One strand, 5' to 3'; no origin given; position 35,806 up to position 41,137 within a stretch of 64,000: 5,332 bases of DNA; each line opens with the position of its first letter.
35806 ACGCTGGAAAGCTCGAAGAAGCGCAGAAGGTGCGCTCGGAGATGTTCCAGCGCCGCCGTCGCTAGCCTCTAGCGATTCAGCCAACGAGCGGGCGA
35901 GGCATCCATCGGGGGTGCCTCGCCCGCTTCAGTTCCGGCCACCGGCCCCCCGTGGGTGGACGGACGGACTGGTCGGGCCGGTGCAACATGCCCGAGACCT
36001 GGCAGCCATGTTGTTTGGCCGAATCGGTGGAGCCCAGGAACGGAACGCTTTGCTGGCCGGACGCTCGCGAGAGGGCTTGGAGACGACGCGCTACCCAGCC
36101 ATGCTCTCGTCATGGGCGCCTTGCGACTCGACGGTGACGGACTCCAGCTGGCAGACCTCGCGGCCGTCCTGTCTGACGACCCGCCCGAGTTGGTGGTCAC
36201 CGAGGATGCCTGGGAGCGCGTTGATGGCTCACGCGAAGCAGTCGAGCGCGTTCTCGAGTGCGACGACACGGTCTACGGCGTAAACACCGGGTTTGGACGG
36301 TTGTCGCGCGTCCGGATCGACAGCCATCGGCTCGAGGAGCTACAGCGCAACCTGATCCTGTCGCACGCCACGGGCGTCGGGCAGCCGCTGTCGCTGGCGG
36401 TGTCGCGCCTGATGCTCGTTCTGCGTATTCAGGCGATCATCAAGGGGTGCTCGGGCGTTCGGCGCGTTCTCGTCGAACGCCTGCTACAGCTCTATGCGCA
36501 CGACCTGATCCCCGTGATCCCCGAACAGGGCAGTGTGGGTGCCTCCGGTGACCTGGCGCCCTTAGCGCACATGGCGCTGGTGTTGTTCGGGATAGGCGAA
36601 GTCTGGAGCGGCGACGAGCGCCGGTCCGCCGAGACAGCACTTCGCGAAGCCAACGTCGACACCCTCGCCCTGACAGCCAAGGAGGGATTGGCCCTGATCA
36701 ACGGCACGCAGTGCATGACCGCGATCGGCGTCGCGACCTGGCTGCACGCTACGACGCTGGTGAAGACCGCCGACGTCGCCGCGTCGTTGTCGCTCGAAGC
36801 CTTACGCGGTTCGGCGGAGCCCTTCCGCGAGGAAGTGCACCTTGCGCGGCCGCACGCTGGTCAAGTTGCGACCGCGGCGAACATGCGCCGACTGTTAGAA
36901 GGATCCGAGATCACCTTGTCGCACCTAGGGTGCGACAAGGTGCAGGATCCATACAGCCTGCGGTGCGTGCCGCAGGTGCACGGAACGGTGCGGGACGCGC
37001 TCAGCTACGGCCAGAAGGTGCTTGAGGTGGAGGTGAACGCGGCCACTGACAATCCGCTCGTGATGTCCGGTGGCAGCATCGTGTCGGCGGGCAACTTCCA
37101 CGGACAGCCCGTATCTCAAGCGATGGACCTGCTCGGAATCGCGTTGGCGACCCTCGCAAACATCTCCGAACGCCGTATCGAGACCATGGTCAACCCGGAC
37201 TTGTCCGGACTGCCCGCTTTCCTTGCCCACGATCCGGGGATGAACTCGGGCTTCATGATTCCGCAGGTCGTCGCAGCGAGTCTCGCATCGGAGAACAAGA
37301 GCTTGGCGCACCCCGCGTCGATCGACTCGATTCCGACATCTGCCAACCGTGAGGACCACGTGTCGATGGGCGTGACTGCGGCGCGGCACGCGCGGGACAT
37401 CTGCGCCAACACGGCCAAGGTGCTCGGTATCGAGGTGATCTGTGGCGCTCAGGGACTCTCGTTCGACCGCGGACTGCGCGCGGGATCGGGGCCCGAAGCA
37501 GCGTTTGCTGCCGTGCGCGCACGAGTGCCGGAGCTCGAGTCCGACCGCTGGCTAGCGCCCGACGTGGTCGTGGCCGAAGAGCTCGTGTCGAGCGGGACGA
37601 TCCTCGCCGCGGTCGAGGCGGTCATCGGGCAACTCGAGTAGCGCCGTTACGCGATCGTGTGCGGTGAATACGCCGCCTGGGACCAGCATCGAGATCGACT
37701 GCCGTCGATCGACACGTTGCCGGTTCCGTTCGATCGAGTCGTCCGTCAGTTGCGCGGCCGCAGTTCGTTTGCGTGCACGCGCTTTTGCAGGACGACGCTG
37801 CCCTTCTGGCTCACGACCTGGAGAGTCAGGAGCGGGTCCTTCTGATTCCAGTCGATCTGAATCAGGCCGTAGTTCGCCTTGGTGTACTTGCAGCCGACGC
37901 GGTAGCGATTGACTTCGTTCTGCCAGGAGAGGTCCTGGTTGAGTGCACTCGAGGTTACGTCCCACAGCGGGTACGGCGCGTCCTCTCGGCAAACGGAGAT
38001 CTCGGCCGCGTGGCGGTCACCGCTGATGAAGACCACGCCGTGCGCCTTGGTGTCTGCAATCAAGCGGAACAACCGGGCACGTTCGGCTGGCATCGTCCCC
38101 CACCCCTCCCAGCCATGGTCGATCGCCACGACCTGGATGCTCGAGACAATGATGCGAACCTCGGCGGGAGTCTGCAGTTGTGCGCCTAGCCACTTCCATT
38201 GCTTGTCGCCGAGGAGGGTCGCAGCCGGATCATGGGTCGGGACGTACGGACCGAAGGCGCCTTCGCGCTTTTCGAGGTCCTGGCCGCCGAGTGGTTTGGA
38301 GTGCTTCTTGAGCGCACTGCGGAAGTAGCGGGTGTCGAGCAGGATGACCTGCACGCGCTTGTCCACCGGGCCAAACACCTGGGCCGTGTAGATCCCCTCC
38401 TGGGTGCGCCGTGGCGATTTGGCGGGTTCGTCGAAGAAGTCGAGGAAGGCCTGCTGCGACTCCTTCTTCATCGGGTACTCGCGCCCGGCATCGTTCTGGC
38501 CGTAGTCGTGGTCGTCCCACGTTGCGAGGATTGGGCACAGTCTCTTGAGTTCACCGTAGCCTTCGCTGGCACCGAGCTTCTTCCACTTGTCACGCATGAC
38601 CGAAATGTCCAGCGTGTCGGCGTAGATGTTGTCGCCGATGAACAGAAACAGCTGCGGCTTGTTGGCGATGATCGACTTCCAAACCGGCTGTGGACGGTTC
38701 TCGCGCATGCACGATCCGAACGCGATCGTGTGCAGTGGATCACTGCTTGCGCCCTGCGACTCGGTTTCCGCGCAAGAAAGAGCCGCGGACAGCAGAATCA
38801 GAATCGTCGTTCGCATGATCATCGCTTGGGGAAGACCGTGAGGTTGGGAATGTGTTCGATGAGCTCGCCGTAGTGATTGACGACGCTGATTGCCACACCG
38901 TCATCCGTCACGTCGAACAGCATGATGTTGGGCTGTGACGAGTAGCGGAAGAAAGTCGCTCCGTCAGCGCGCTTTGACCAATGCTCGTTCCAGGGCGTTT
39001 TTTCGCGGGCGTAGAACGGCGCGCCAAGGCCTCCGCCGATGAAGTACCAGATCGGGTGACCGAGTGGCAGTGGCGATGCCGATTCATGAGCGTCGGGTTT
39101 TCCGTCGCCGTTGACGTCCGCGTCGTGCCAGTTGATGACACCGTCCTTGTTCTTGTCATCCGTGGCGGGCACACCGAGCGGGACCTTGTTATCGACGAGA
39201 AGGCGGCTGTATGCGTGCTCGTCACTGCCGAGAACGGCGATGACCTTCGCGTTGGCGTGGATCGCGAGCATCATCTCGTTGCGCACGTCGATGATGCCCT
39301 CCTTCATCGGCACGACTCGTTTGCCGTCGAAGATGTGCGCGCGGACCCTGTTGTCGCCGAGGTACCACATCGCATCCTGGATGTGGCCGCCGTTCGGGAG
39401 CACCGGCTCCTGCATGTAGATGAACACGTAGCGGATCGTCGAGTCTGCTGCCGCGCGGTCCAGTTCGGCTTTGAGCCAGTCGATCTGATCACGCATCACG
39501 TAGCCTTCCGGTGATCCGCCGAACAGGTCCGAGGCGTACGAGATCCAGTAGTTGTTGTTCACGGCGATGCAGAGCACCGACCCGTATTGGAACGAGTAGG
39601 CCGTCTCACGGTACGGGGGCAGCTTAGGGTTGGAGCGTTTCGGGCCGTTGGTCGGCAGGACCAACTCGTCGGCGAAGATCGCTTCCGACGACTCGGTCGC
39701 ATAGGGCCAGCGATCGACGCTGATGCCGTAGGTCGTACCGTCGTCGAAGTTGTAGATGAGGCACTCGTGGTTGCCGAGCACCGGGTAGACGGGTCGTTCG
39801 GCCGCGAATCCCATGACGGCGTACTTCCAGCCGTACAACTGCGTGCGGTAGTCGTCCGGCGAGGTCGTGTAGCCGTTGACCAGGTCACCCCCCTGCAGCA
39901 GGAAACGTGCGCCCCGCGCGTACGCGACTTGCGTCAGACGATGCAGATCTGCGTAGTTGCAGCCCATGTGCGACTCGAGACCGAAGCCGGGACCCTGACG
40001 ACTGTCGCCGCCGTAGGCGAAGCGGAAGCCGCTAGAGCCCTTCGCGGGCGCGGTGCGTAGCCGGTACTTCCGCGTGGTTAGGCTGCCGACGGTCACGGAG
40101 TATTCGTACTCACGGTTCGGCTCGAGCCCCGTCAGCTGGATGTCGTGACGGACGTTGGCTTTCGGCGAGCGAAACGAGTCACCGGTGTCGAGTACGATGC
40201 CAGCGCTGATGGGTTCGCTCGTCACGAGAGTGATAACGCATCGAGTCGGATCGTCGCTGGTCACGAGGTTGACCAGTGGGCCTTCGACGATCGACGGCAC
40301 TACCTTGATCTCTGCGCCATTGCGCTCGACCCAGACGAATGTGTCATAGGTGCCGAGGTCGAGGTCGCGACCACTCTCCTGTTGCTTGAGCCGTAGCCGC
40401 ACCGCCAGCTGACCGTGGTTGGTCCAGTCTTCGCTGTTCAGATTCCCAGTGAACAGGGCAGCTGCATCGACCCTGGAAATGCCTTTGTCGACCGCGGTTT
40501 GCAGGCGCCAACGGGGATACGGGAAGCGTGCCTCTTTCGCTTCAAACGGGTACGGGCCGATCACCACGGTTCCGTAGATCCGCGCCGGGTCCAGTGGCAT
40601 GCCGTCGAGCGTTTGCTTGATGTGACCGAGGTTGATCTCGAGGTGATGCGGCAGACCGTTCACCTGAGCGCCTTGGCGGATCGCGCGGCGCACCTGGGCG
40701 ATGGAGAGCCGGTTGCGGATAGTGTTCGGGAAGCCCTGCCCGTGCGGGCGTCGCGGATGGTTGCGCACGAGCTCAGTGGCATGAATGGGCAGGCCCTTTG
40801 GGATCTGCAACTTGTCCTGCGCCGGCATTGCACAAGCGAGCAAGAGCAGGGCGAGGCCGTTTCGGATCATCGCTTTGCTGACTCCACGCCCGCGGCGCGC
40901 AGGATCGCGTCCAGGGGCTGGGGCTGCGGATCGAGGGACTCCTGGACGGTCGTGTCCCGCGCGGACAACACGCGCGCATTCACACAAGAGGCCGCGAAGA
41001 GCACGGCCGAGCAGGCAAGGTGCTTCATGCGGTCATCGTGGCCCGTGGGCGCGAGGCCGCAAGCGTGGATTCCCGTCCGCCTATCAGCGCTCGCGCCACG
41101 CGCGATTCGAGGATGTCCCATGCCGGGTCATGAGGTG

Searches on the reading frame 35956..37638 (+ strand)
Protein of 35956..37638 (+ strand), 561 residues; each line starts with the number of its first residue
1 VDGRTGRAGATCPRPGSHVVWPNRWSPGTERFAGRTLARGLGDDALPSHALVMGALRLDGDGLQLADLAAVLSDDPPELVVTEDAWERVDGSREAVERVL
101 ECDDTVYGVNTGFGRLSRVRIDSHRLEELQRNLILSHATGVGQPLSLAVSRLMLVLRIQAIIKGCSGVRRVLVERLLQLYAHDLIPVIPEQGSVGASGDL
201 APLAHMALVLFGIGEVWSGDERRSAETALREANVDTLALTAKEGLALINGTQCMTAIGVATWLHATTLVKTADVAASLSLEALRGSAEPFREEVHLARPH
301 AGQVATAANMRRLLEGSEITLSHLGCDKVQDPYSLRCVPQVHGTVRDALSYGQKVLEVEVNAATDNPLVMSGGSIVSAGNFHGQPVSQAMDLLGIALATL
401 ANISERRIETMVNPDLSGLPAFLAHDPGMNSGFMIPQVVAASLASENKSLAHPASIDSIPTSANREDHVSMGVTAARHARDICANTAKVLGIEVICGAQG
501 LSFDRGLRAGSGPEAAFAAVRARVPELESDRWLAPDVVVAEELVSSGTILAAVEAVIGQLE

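Call 24: search_protein_families(library=pfam, proteins=[window:35956-37638:+], max_evalue=0.0001)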
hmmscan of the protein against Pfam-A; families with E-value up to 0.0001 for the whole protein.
window:35956-37638:+ (561 aa): 1 family
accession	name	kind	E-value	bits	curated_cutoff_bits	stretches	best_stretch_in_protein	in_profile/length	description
PF00221.24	Lyase_aromatic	-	3.8e-186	619.8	27.3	1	63-521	1-465/466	Aromatic amino acid lyase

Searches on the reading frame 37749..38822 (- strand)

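Call 24: search_protein_families(library=pfam, proteins=[window:37749-38822:-], max_evalue=0.0001)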
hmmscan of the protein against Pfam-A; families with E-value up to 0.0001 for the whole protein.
window:37749-38822:- (358 aa): 1 family
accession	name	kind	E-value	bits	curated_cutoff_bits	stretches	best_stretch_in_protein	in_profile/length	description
PF09423.15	PhoD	-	6.3e-23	81.9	27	1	46-304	15-301/343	PhoD-like phosphatase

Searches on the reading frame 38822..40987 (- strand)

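Call 24: search_protein_families(library=pfam, proteins=[window:38822-40987:-], max_evalue=0.0001)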
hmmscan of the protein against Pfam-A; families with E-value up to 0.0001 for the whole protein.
window:38822-40987:- (722 aa): 1 family
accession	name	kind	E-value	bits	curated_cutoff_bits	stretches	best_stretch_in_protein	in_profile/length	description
PF00149.33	Metallophos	-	3e-05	25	21.5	1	343-434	13-97/191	Calcineurin-like phosphoesterase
